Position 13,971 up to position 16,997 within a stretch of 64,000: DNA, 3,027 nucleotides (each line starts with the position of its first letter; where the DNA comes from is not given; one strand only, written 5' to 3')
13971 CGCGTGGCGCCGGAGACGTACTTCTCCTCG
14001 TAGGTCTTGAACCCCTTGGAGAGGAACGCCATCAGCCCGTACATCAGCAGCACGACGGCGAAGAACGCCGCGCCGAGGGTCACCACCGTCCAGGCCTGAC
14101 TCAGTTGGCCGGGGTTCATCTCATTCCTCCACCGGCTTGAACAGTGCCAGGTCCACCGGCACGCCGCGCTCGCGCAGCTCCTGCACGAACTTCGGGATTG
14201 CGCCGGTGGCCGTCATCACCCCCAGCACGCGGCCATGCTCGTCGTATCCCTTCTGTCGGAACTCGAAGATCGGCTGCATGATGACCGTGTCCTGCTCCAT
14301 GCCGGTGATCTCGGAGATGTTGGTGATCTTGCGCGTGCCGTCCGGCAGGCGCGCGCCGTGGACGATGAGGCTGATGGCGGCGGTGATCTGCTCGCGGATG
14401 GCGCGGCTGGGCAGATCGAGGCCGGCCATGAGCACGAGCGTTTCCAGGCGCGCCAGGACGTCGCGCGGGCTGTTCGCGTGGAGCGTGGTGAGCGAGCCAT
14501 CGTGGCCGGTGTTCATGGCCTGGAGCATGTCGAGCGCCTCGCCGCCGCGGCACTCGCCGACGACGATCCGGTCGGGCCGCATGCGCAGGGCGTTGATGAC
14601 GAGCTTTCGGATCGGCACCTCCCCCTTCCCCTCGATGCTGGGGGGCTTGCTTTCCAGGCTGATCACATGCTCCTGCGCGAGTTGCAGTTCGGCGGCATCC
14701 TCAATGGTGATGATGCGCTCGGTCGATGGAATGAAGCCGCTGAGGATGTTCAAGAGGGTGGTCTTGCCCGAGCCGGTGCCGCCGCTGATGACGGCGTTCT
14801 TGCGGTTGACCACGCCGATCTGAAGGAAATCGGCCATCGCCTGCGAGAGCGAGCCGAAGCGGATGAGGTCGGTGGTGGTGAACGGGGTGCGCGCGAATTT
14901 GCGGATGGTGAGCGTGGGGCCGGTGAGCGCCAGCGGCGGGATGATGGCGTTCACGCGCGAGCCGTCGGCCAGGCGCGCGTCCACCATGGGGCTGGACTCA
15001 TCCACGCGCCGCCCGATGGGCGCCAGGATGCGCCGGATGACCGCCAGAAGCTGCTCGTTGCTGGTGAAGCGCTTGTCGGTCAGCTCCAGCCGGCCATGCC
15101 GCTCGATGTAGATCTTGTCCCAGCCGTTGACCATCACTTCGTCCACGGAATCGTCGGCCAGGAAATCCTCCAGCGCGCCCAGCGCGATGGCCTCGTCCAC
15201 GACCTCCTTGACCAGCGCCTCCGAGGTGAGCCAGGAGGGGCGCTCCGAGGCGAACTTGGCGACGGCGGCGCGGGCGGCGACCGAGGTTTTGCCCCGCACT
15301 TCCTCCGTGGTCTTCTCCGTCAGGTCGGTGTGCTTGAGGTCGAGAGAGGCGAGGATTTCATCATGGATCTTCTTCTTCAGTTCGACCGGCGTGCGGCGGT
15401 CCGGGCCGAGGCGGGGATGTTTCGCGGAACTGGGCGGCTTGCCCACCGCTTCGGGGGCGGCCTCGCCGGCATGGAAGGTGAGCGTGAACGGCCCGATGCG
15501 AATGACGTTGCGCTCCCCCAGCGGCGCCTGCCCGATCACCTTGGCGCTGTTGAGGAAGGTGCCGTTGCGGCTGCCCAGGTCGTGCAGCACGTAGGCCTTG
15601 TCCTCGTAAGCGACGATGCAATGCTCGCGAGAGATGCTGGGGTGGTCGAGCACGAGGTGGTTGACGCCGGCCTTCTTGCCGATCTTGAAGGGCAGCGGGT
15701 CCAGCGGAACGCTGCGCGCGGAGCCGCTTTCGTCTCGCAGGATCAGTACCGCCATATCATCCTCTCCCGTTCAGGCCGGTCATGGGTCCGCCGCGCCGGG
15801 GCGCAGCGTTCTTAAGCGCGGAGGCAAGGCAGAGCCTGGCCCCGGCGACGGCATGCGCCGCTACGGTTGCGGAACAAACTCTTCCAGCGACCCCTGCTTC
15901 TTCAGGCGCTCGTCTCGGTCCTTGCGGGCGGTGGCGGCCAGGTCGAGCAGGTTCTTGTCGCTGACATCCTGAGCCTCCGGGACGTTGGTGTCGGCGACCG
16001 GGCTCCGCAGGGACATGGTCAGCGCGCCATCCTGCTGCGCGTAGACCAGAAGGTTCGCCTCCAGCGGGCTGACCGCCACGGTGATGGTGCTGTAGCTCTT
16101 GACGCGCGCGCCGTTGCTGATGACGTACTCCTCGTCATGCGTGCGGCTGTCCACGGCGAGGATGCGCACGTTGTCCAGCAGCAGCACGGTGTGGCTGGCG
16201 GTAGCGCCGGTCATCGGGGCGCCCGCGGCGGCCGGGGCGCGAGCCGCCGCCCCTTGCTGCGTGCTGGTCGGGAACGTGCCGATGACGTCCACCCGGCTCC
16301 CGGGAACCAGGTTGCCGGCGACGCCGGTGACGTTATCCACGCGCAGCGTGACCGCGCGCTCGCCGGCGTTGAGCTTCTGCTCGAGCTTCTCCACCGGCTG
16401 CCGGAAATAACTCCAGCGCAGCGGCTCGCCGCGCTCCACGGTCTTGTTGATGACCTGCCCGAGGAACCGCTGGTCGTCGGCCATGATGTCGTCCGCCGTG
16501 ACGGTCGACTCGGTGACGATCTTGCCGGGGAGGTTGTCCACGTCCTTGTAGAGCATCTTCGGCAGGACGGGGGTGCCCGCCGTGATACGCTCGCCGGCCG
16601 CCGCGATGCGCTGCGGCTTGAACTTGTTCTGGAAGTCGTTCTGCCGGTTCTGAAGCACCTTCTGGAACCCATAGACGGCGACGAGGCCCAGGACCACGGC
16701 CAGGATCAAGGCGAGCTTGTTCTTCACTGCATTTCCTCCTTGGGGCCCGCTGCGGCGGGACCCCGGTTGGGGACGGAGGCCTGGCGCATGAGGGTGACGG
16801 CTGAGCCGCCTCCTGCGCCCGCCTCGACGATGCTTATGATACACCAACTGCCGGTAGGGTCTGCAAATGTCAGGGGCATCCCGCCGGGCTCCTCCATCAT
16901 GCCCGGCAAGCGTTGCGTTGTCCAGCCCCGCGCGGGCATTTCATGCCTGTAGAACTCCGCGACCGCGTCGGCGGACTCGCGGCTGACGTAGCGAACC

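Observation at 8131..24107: Tad/Flp pilus locus with three FHA-domain proteins, including an FHA-CpaF ATPase fusion, and no secretin or TadZ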

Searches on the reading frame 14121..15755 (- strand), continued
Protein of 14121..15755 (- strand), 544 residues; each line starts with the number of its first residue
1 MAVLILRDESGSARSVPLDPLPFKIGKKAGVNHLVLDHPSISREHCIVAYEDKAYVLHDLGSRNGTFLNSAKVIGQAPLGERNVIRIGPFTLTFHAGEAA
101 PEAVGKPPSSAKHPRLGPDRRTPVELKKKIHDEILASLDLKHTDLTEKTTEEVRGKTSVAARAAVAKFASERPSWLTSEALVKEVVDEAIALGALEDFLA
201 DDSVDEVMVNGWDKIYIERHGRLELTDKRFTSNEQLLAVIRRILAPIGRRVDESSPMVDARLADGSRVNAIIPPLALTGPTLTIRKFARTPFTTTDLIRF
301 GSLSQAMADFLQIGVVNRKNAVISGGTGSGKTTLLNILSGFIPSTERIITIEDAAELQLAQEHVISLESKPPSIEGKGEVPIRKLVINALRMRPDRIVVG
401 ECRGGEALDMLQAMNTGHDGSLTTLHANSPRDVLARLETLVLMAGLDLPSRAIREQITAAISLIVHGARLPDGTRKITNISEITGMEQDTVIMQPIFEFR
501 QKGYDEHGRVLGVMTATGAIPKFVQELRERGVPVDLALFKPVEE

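Call 51: predict_structure(alignment_id=A2)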
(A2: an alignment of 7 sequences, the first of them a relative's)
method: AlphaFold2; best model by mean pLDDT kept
length: 411 residues; sequences in the alignment: 7
mean_pLDDT: 69.9   pTM: 0.49
mean pLDDT of the five models: 69.9, 63.0, 61.9, 61.9, 58.6
residues with pLDDT >= 90: 80; 70-90: 181; 50-70: 43; < 50: 107
segments of 3 or more residues with pLDDT < 50: 1-8, 38-41, 45-50, 107-168, 173-190, 212-218
pLDDT, mean of each block of 10 residues (from residue 1): 41 79 74 62 48 77 81 80 86 85 59 25 26 30 26 30 44 44 38 75 82 46 85 86 85 83 82 65 77 91 93 92 90 93 95 91 86 90 88 87 67 50
secondary structure, 60 per line:
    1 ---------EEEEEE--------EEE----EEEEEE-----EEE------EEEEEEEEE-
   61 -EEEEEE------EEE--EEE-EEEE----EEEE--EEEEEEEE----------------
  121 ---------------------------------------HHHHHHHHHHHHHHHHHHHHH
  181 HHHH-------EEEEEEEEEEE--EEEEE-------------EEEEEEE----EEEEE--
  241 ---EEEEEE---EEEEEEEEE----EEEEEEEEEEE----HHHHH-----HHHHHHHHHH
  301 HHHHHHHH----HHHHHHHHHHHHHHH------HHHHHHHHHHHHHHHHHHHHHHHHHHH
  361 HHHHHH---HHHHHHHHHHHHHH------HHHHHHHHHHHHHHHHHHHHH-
elements in order: E10-15 E24-26 E31-36 E42-44 E51-59 E62-67 E74-76 E79-81 E83-86 E91-94 E97-104 H160-184 E192-202 E205-209 E223-229 E234-238 E244-249 E253-261 E266-276 H281-285 H291-308 H313-327 H334-366 H370-383 H390-410

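Call 53: fold_search(model_id=the predicted structure, library=pdb)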
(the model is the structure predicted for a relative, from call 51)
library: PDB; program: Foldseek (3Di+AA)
matches with E <= 10: 1170; with E <= 0.001: 52
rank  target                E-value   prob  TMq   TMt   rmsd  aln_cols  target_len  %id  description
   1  6i2r_B                3.3e-09  1.00  0.20  0.82   4.5        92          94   35  Crystal structure of the SucA domain of Mycobacterium smegmatis KGD (alpha-ketoglutarate decarboxylase), mutant R802A, (released 2019-05-22)
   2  8p5x_G                4.7e-09  1.00  0.21  0.77   4.4        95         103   33  Single particle cryo-EM structure of the complex between Corynebacterium glutamicum homohexameric 2-oxoglutarate dehyd (released 2023-08-16)
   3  2kb3_MODEL_1_A        1.3e-08  1.00  0.20  0.55   4.6        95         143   33  NMR Structure of the phosphorylated form of OdhI, pOdhI. (released 2009-05-05)
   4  6i2q_B                1.5e-08  1.00  0.20  0.81   4.4        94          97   35  Crystal structure of the wild-type SucA domain of Mycobacterium smegmatis KGD (alpha-ketoglutarate decarboxylase), in  (released 2019-05-22)
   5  4qcj                  2.0e-08  1.00  0.20  0.77   4.4        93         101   33  Crystal Structure of OdhI from Corynebacterium glutamicum (released 2014-07-02)
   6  6i2p_E                2.3e-08  1.00  0.20  0.76   4.4        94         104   33  Crystal structure of the Mycobacterium tuberculosis PknB kinase domain (L33E mutant) in complex with its substrate Gar (released 2019-05-22)
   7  7rj3_A                2.3e-08  1.00  0.20  0.75   4.4        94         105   33  Crystal Structure of the Forkhead Associated (FHA) Domain of the Glycogen Accumulation Regulator (GarA) from Mycobacte (released 2021-07-28)
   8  8p5r_G                3.6e-08  1.00  0.20  0.79   4.5        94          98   35  Crystal structure of full-length, homohexameric 2-oxoglutarate dehydrogenase KGD from Mycobacterium smegmatis in compl (released 2023-08-16)
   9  7rj3_C                3.8e-08  1.00  0.21  0.79   4.4        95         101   33  Crystal Structure of the Forkhead Associated (FHA) Domain of the Glycogen Accumulation Regulator (GarA) from Mycobacte (released 2021-07-28)
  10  6i2p_D                4.3e-08  1.00  0.20  0.70   4.4        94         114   33  Crystal structure of the Mycobacterium tuberculosis PknB kinase domain (L33E mutant) in complex with its substrate Gar (released 2019-05-22)
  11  6i2r_D                4.8e-08  1.00  0.20  0.81   4.5        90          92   36  Crystal structure of the SucA domain of Mycobacterium smegmatis KGD (alpha-ketoglutarate decarboxylase), mutant R802A, (released 2019-05-22)
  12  7rj3_B                8.5e-08  1.00  0.20  0.73   4.5        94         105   33  Crystal Structure of the Forkhead Associated (FHA) Domain of the Glycogen Accumulation Regulator (GarA) from Mycobacte (released 2021-07-28)
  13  8p5r_H                1.3e-07  1.00  0.21  0.81   4.5        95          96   35  Crystal structure of full-length, homohexameric 2-oxoglutarate dehydrogenase KGD from Mycobacterium smegmatis in compl (released 2023-08-16)
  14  3po8                  3.7e-07  1.00  0.19  0.75   4.7        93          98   30  Structural and functional analysis of phosphothreonine-dependent FHA domain interactions (released 2011-01-26)
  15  3poa_A                4.2e-07  1.00  0.19  0.76   4.7        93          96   30  Structural and functional analysis of phosphothreonine-dependent FHA domain interactions (released 2011-01-26)
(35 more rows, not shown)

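Call 78: search_protein_families(library=ncbifam, max_evalue=0.001, proteins=[window:14121-15755:-])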
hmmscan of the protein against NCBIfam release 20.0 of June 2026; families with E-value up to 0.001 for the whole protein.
window:14121-15755:- (544 aa): 29 families (the best 25 are shown)
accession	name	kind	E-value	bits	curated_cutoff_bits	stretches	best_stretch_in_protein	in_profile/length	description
TIGR03819.1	heli_sec_ATPase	hypoth_equivalog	6e-97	324.9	373.15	1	160-481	20-339/340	TadA family conjugal transfer-associated ATPase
TIGR02788.1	VirB11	equivalog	8.4e-65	218.8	249.95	2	305-480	131-306/308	P-type DNA transfer ATPase VirB11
TIGR02782.1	TrbB_P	equivalog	1.1e-60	205.5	304.55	1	195-489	14-299/303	P-type conjugative transfer ATPase TrbB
NF010469.0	PRK13894.1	subfamily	1.4e-54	185.6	508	1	194-492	26-316/320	conjugal transfer ATPase TrbB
NF058587.1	archaellum_moto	equivalog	2.6e-54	184.9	550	1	177-500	132-452/527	archaellum flagellar ATPase motor FlaI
NF010475.0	PRK13900.1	equivalog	5e-54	183.6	389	2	306-480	148-322/333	type IV secretion system ATPase VirB11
NF010407.0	PRK13833.1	subfamily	5.2e-45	154.3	499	1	197-488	24-305/323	conjugal transfer protein TrbB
NF053672.1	bindosome_BasE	exception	1.7e-34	119.5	1000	1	229-486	180-433/512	bindosome assembly system ATPase subunit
NF010425.0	PRK13851.1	equivalog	5.4e-32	111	461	1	307-466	151-311/344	type IV secretion system protein VirB11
NF041000.1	ATPase_ComGA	equivalog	8.9e-15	54.4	300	1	321-442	131-247/267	competence type IV pilus ATPase ComGA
TIGR02525.1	plasmid_TraJ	equivalog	4.8e-13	48.8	368.3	1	322-440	153-272/372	plasmid transfer ATPase TraJ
TIGR01420.1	pilT_fam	subfamily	4.4e-11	42.6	319.1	1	322-439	126-241/343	PilT/PilU family type 4a pilus ATPase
NF007755.0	PRK10436.1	equivalog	6.5e-11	41.5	617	1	300-441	201-336/465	type II secretion system protein GspE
NF049868.1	FhaB_Rv0019c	equivalog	1.8e-10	41.1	125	1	12-92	77-156/158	FHA domain-containing protein FhaB/FipA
TIGR02533.1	type_II_gspE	equivalog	8.9e-10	37.8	630.25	1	315-438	238-357/486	type II secretion system ATPase GspE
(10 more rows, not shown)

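Call 80: search_solved_structures(query=window:14121-15755:-, max_evalue=1e-20)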
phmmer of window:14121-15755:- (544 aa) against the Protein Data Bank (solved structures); distinct sequences matched with E-value up to 1e-20: 9.
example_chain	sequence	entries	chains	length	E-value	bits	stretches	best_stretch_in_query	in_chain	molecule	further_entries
9e24_A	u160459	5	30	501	3.3e-120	405.6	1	132-537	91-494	CpaF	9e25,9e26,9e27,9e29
8rkd_E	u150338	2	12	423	3.5e-120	405.4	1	148-537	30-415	Pilus assembly ATPase CpaF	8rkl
8rjf_A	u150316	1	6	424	3.6e-120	405.4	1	148-537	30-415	Pilus assembly ATPase CpaF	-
2oap_1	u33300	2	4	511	1.4e-39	139.6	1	186-443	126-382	Type II secretion system protein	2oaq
4ii7_A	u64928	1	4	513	4.6e-37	131.3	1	160-438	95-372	FlaI ATPase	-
4ihq_A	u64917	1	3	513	3.1e-36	128.5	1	160-438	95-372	FlaI ATPase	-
2gza_A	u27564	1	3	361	5.9e-30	107.8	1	290-476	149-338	Type IV secretion system protein VirB11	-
1g6o_A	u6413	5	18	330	5.3e-29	104.6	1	195-441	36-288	CAG-ALPHA | virB11 homolog | Cag-alfa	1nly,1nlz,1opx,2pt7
6bge_A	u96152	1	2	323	6.2e-29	104.4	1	195-441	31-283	VirB11-like protein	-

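Call 86: search_protein_families(library=pfam, alignment_id=A5, max_evalue=0.001)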
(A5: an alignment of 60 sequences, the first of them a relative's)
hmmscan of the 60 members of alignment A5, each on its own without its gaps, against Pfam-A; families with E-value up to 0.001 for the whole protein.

A. member 1, P0122 (411 aa): 2 families
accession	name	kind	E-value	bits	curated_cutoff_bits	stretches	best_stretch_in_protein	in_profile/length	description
PF00498.31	FHA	-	2.4e-18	66.8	20.7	1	33-95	2-67/67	FHA domain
PF16697.10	Yop-YscD_cpl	-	4.2e-15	56.2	33.2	1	18-102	5-91/94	Inner membrane component of T3SS, cytoplasmic domain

B. families by the number of members that match (of 60 scanned): 4 families
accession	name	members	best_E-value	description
PF00498.31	FHA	60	1.6e-19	FHA domain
PF16697.10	Yop-YscD_cpl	60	9.3e-18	Inner membrane component of T3SS, cytoplasmic domain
PF13629.12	T2SS-T3SS_pil_N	12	4.3e-08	Pilus formation protein N terminal region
PF07719.23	TPR_2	1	0.00031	Tetratricopeptide repeat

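Call 91: find_encoding_contigs(protein=P0098, flank=10000, max_places=1)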
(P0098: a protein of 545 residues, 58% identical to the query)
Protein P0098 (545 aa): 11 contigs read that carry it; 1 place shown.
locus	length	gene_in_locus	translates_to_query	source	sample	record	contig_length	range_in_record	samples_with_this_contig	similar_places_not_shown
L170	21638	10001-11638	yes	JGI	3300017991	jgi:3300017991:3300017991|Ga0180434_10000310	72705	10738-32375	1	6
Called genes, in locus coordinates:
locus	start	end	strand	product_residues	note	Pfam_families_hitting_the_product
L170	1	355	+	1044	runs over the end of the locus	PF13604:AAA_30 (faint), PF27218:MJ0043_C, PF00580:UvrD-helicase, PF13086:AAA_11 (weak), PF13245:AAA_19, PF13361:UvrD_C, PF13538:UvrD_C_2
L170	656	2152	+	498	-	-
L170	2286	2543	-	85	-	-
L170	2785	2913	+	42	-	-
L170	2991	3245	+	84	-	PF04964:Flp_Fap (weak)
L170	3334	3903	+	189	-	PF01478:Peptidase_A24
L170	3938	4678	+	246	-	PF07811:TadE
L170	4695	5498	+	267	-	-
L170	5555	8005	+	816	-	PF13400:Tad (weak)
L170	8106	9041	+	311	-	-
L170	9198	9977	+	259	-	PF16976:RcpC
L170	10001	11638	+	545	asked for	PF16697:Yop-YscD_cpl, PF00498:FHA, PF00437:T2SSE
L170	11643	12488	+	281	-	PF00482:T2SSF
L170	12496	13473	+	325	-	PF00482:T2SSF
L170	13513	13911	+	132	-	PF02643:DUF192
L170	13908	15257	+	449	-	PF16697:Yop-YscD_cpl, PF00498:FHA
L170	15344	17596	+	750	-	PF00498:FHA, PF16697:Yop-YscD_cpl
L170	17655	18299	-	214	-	PF00753:Lactamase_B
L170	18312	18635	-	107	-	PF00085:Thioredoxin, PF13098:Thioredoxin_2 (faint)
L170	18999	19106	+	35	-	-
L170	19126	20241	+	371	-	PF05222:AlaDh_PNT_N, PF07992:Pyr_redox_2 (weak), PF01262:AlaDh_PNT_C, PF00070:Pyr_redox (weak)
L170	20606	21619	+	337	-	PF19777:DUF6263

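Call 92: find_encoding_contigs(protein=P0119, flank=10000, max_places=1)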
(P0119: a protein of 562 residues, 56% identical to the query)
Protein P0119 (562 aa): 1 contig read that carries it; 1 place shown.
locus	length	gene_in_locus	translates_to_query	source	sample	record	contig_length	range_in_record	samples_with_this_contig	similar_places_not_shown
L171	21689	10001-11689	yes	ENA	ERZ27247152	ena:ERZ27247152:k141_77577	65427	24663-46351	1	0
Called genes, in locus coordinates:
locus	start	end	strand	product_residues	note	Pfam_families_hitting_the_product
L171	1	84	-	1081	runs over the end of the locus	-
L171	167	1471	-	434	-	-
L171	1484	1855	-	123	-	-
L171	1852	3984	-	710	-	PF02321:OEP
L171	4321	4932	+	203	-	PF04542:Sigma70_r2, PF08281:Sigma70_r4_2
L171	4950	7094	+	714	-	-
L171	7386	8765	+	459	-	PF16697:Yop-YscD_cpl, PF00498:FHA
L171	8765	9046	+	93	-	PF02943:FeThRed_B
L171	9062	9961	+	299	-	PF01895:PhoU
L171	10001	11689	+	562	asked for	PF16697:Yop-YscD_cpl, PF00498:FHA, PF00437:T2SSE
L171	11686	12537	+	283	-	PF00482:T2SSF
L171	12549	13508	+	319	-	PF00482:T2SSF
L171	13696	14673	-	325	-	-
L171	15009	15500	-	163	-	PF17775:YchJ_M-like, PF02810:SEC-C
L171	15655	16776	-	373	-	PF04055:Radical_SAM, PF06969:HemN_C (faint)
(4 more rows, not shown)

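Call 93: find_encoding_contigs(protein=P0050, flank=10000, max_places=1)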
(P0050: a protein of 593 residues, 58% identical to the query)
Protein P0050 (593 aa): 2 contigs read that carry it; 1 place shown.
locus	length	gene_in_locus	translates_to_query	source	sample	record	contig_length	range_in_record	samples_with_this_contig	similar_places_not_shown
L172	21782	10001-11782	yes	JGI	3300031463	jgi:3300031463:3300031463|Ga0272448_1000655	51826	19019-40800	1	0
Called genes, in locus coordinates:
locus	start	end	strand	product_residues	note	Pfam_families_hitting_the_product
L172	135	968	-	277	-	PF00733:Asn_synthase (weak), PF02540:NAD_synthase (faint), PF06508:QueC (weak)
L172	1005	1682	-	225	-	PF25087:GMPPB_C (faint), PF00132:Hexapep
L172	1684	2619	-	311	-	PF00291:PALP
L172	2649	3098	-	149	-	PF02082:Rrf2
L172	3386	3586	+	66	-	-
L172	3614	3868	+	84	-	PF04964:Flp_Fap (weak)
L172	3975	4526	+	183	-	PF01478:Peptidase_A24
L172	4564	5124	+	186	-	PF07811:TadE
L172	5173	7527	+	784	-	-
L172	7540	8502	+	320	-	PF07811:TadE (weak)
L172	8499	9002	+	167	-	-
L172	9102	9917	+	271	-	PF08666:SAF, PF16976:RcpC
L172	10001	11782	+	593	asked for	PF16697:Yop-YscD_cpl, PF00498:FHA, PF00437:T2SSE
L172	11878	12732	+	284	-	PF00482:T2SSF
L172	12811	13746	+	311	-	PF00482:T2SSF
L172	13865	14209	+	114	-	PF02643:DUF192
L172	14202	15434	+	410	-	PF16697:Yop-YscD_cpl, PF00498:FHA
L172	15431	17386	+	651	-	PF00498:FHA, PF16697:Yop-YscD_cpl (weak), PF07719:TPR_2 (faint), PF14559:TPR_19 (faint)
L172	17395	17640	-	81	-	-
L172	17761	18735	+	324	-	PF01261:AP_endonuc_2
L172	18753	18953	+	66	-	-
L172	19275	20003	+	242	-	PF07238:PilZ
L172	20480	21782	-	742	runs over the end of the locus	PF02838:Glyco_hydro_20b, PF00728:Glyco_hydro_20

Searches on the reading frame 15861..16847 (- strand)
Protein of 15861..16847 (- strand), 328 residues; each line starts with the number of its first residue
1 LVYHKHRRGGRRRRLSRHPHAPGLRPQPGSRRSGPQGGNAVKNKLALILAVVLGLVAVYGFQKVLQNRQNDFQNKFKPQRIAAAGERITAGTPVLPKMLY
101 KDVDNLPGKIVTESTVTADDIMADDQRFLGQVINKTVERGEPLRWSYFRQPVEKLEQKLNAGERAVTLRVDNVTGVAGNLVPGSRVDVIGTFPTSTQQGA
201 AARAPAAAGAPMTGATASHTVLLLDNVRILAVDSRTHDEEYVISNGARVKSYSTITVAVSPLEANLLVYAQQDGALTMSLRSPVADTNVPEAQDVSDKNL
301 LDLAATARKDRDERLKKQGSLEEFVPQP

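Call 7: search_protein_families(library=pfam, max_evalue=0.01, proteins=[window:15861-16847:-])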
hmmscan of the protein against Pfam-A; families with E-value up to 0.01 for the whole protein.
window:15861-16847:- (328 aa): 2 families
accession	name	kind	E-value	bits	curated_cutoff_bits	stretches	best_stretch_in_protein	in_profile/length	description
PF16976.10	RcpC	-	5.4e-22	78.3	28.8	1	154-281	2-114/114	Flp pilus assembly protein RcpC/CpaB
PF08666.17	SAF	-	0.0028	18.6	21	0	119-148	32-62/63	SAF domain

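Call 78: search_protein_families(library=ncbifam, max_evalue=0.001, proteins=[window:15861-16727:-])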
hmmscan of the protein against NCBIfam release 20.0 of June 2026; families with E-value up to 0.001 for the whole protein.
window:15861-16727:- (288 aa): 1 family
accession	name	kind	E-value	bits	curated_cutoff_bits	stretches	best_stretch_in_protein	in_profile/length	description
TIGR03177.1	pilus_cpaB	equivalog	7.5e-40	136.8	71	1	5-271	2-242/262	Flp pilus assembly protein CpaB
